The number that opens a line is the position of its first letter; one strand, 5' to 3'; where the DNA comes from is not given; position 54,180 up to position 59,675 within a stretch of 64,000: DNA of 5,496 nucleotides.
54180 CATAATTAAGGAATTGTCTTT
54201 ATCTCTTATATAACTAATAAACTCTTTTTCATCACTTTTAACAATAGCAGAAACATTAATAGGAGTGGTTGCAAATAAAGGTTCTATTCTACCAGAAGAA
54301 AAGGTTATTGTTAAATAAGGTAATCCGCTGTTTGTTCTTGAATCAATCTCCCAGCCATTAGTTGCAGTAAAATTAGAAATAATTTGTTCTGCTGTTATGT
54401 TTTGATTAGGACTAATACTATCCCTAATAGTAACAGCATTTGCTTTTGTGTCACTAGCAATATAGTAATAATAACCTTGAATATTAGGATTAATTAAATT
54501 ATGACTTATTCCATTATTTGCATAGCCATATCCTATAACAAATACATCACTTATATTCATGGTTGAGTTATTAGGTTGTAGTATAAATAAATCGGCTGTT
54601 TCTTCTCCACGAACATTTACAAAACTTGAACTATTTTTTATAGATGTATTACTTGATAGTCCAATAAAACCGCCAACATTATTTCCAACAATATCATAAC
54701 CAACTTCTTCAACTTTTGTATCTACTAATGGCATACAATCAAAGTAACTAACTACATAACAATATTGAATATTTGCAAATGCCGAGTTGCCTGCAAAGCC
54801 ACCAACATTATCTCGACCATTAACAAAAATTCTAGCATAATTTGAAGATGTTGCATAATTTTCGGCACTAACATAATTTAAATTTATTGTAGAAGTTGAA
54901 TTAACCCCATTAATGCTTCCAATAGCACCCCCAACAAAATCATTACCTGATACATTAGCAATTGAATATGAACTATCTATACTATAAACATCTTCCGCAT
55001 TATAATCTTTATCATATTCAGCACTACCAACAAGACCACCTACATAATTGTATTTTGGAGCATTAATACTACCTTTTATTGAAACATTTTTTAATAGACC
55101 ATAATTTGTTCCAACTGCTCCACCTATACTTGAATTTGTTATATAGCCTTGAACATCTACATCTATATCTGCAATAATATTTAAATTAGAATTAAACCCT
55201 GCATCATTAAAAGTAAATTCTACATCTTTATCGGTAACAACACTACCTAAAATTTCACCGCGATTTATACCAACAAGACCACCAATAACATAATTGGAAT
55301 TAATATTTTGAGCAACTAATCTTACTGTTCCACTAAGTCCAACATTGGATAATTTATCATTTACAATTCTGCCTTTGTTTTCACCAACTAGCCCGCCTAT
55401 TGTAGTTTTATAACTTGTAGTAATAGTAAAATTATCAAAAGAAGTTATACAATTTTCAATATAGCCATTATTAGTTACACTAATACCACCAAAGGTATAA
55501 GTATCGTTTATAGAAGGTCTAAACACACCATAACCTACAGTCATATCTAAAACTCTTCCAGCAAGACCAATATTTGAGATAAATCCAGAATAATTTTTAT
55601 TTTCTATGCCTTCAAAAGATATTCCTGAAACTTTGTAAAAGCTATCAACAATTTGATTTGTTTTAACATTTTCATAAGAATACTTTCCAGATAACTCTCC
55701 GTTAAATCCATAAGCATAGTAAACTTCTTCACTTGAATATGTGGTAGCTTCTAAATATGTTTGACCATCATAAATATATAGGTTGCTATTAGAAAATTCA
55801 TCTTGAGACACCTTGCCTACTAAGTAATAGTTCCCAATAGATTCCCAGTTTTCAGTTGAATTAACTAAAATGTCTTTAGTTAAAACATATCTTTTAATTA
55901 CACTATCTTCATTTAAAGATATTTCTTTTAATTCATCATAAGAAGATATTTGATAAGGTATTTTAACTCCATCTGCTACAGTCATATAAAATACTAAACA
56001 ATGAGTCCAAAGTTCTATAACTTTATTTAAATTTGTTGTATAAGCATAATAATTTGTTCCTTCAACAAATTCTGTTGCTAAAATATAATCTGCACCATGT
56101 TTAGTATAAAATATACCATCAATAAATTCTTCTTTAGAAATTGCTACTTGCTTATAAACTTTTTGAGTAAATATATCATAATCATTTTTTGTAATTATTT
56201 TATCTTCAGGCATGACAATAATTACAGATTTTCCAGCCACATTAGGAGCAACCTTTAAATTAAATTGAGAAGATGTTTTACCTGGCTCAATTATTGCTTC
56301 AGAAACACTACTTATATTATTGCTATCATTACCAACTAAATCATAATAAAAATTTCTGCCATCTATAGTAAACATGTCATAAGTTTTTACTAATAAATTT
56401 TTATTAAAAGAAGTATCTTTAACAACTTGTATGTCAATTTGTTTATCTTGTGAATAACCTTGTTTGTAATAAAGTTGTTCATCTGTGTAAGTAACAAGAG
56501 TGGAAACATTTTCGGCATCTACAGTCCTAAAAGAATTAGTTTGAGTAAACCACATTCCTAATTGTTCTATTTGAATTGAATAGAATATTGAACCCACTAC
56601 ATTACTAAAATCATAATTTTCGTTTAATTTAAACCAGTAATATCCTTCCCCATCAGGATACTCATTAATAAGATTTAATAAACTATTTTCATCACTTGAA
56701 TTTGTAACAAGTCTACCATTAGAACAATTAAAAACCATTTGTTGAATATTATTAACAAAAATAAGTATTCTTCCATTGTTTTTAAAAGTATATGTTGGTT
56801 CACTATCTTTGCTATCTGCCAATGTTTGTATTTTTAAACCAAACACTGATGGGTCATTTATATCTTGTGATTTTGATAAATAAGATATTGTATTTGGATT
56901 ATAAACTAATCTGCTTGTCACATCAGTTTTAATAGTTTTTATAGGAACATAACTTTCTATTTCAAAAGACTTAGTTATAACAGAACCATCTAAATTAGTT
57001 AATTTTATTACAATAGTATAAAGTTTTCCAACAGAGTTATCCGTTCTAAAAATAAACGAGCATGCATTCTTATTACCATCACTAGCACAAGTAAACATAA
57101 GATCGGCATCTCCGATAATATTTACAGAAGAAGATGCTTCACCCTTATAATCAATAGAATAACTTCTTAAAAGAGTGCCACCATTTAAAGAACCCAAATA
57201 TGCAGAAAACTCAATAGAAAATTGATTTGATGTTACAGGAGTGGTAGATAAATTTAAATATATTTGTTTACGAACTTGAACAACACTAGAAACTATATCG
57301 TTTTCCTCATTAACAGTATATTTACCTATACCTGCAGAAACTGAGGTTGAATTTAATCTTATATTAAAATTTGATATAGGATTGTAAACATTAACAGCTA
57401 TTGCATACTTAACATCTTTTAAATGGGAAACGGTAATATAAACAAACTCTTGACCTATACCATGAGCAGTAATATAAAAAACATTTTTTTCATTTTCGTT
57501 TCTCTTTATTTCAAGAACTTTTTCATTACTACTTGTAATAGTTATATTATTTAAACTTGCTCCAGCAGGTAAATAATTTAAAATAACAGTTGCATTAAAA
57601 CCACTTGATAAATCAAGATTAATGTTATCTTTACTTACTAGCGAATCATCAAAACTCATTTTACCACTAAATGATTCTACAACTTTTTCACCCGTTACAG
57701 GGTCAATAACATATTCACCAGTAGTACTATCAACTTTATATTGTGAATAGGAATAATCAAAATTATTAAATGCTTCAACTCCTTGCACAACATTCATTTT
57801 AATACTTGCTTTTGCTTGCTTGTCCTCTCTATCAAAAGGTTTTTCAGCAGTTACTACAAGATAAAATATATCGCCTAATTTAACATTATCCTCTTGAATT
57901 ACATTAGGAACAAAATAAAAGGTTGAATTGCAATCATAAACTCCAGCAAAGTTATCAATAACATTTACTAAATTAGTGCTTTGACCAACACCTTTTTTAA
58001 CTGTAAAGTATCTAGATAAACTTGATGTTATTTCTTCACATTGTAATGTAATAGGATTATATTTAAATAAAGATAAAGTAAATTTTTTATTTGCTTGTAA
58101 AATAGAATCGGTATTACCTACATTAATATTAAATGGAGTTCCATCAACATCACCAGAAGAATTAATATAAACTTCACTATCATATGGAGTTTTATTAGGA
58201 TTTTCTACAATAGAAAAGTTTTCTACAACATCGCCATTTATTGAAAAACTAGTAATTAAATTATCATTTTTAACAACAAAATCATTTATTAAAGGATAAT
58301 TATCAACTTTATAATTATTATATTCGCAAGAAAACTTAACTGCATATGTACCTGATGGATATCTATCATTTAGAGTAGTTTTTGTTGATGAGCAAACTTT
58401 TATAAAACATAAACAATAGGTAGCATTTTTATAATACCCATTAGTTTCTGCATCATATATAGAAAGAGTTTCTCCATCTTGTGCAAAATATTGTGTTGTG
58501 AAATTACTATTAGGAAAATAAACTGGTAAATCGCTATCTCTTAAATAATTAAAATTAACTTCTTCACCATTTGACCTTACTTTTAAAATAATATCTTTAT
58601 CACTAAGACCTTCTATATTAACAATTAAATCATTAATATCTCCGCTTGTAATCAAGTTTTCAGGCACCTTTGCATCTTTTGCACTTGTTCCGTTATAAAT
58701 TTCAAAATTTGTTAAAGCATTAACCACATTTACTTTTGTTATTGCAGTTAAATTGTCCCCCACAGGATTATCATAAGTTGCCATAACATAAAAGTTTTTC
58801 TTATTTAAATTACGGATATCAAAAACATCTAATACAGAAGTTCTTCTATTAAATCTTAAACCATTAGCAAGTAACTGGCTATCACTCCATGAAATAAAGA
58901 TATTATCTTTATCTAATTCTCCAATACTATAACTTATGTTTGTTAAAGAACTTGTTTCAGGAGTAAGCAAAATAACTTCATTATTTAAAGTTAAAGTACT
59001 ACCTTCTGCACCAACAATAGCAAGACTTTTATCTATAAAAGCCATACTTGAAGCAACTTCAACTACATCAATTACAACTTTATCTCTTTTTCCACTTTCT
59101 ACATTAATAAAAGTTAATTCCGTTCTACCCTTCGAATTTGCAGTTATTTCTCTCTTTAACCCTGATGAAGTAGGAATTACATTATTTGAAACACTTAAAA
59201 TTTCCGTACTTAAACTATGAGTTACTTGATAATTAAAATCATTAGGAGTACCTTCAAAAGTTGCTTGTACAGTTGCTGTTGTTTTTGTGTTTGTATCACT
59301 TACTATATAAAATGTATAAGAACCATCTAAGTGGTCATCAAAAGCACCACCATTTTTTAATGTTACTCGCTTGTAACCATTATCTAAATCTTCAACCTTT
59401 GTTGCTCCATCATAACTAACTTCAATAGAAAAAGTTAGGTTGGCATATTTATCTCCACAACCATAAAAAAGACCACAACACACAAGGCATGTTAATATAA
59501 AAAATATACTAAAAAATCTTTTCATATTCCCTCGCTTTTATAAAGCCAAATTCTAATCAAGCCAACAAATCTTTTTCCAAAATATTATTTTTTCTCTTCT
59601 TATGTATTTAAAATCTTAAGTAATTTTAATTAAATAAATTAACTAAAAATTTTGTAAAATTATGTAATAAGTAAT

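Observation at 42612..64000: Candidate novel two-protein surface system: CHAP-tipped GLUG protein followed by a 0.6-MDa lipid-anchored GLUG fibre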

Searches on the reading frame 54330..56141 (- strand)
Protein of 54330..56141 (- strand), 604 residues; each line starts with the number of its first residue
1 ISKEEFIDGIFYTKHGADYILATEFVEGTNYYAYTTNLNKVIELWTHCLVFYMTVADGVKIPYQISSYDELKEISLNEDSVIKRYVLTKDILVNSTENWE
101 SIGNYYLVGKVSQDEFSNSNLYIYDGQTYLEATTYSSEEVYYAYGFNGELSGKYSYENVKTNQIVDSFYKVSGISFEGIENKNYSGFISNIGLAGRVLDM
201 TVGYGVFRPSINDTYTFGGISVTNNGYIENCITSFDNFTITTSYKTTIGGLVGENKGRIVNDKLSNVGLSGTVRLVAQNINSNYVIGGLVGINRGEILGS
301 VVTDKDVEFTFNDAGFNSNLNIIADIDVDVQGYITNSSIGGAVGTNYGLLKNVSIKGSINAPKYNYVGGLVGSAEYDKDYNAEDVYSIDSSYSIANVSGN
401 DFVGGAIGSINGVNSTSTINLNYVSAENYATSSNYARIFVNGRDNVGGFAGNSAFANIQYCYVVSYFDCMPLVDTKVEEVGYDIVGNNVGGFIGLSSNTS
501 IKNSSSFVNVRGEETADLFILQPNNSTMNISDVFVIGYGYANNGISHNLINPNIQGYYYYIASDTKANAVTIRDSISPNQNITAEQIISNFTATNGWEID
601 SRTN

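Call 68: search_protein_families(library=pfam, proteins=[window:54330-56141:-], max_evalue=0.5)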
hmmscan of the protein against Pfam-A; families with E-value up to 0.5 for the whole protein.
window:54330-56141:- (604 aa): 1 family
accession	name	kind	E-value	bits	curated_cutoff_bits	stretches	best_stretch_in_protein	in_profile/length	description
PF07581.17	Glug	-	3.1e-09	37.1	20.5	3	486-510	2-27/28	The GLUG motif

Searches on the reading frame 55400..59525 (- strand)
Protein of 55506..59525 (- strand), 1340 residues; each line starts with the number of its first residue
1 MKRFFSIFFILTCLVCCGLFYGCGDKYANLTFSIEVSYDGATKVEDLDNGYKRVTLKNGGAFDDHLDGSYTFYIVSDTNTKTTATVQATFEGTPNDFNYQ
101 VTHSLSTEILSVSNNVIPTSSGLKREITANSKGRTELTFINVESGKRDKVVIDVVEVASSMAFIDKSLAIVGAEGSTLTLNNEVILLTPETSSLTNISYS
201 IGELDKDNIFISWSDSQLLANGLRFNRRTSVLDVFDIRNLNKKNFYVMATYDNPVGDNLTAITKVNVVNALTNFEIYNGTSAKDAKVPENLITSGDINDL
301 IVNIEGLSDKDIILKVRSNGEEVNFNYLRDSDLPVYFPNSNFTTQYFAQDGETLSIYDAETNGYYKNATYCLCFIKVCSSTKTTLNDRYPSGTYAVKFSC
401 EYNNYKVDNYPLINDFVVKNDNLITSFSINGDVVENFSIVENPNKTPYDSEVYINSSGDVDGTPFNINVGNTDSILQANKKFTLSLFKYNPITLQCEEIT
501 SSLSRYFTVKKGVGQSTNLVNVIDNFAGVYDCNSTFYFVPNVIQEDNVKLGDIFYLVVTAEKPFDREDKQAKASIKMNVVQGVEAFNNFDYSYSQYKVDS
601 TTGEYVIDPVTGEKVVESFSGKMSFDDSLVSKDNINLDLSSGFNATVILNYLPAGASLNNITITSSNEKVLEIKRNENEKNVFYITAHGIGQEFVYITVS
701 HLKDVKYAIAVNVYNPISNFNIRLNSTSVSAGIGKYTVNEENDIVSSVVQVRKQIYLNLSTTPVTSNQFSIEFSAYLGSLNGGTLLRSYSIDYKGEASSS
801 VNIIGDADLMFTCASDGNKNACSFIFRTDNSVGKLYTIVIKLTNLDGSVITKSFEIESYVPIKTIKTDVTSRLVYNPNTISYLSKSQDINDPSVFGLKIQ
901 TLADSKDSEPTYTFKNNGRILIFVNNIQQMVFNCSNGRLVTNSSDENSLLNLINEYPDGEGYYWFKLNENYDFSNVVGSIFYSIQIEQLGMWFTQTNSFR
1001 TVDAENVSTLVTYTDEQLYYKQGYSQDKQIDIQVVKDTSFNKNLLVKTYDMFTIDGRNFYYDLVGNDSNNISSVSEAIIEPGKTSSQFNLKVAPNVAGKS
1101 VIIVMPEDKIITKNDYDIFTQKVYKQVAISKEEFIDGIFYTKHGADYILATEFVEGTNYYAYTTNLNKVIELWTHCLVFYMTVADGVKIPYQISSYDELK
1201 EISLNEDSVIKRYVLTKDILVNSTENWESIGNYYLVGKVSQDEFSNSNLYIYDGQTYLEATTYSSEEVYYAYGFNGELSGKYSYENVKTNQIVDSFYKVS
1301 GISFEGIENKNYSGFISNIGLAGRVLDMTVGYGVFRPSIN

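Call 18: search_protein_families(library=pfam, proteins=[window:55400-59525:-], max_evalue=1)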
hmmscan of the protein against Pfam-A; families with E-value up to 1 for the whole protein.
window:55400-59525:- (1375 aa): 2 families
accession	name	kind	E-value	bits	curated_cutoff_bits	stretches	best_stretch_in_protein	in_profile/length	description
PF12866.13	DUF3823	-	0.018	15.7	27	1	1017-1068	24-74/90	Protein of unknown function (DUF3823) N-terminal domain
PF15868.10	MBF2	-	0.044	14.7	25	1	621-714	2-89/90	Transcription activator MBF2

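Call 23: find_homologous_proteins(query=window:55506-59525:-)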
Query window:55506-59525:- (1340 aa): 1 proteins with E <= 0.001 among 8000 candidates.
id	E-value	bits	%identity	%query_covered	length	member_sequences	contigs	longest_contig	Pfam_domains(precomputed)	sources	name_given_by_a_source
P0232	7.8e-246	837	39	100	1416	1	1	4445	-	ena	-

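Call 24: find_encoding_contigs(protein=P0232, flank=10000)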
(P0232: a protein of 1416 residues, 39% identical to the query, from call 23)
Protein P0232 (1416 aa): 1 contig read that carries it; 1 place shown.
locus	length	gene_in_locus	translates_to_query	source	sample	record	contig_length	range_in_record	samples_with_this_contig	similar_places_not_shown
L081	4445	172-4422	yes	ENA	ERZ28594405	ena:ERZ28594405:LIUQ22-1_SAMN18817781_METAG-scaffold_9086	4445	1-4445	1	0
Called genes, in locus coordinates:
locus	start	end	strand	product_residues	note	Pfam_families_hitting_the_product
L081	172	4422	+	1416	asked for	-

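Call 26: find_related_loci(query=A1, collection=metagenome_contigs, flank=10000)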
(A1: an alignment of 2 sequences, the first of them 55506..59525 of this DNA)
Query A1 (1340 aa) in metagenome_contigs; peptide patterns used: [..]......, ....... (x = any residue, [..] = any of these).
600 stretches matched a pattern, but none encodes a relative of the query by tblastn (E <= 1e-3).

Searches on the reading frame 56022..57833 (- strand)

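Call 68: search_protein_families(library=pfam, proteins=[window:56022-57833:-], max_evalue=0.5)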
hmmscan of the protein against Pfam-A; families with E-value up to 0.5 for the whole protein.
window:56022-57833:- (604 aa): 3 families
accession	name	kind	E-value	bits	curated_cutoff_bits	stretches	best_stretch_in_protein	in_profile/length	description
PF12866.13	DUF3823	-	0.0042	17.8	27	1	453-504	24-74/90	Protein of unknown function (DUF3823) N-terminal domain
PF15868.10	MBF2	-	0.021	15.7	25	1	57-150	2-89/90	Transcription activator MBF2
PF09207.16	Yeast-kill-tox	-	0.17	13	23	1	224-295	14-83/87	Yeast killer toxin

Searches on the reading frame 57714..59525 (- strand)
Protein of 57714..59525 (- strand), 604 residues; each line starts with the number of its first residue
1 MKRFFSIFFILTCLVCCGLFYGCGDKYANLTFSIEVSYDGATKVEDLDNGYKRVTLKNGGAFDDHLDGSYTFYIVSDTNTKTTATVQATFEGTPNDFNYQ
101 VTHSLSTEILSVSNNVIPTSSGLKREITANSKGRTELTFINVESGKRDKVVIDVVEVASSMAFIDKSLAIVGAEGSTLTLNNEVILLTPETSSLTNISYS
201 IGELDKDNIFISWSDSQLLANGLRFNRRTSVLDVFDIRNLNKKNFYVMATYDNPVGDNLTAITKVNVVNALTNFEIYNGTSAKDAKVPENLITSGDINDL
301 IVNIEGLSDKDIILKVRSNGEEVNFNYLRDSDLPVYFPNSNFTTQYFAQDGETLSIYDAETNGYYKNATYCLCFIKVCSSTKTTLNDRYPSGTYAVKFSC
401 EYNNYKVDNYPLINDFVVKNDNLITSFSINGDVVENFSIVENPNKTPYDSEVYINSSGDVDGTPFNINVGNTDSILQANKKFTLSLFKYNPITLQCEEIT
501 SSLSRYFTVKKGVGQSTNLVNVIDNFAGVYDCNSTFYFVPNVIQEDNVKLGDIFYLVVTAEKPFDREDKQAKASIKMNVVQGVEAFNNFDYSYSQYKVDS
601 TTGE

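Call 68: search_protein_families(library=pfam, proteins=[window:57714-59525:-], max_evalue=0.5)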
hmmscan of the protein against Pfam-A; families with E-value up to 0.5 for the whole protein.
window:57714-59525:- (604 aa): 1 family
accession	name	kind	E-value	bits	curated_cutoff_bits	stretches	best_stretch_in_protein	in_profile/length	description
PF18079.6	AglB_L1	-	0.31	11.6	23.6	0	267-296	56-85/87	Archaeal glycosylation protein B long peripheral domain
